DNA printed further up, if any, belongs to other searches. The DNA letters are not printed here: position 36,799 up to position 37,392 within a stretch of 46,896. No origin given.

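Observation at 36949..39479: Coupled 4-gene operon (4-TM protein, TM/coiled-coil protein, HTH-metallophosphoesterase, small acidic protein) between tail and lysis genes: candidate uncharacterised prophage defence or exclusion module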

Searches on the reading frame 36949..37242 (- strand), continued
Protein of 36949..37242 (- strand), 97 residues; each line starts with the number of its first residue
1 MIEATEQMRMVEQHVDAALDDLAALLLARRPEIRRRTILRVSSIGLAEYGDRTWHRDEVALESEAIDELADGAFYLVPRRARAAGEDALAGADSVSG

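Call 98: find_related_loci(query=A2, collection=genome_contigs, flank=5000)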
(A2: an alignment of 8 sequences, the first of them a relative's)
Query A2 (97 aa) in genome_contigs; peptide patterns used: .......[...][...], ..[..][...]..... (x = any residue, [..] = any of these).
133 stretches matched a pattern, but none encodes a relative of the query by tblastn (E <= 1e-3).

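Call 103: search_protein_families(library=padloc, proteins=[L020:8667-10004:+, L026:1163-1627:+, L022:2531-3301:+], max_evalue=0.1)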
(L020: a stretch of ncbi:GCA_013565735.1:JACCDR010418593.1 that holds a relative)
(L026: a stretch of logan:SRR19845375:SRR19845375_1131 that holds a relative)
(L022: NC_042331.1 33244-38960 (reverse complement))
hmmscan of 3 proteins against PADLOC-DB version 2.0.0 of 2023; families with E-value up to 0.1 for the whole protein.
L020:8667-10004:+ (445 aa): 1 family
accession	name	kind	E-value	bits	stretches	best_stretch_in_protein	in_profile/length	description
PDLC04133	mad1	-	0.0057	14.9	1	27-51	9-33/60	mads_1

L026:1163-1627:+ (154 aa): 2 families
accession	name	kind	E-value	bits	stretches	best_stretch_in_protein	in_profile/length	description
PDLC03841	LeoBC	-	0.017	12.2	1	7-108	480-581/601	-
PDLC01665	Cas12c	-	0.026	10.4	1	15-98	216-298/1035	Cas12c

L022:2531-3301:+ (256 aa): 0 families
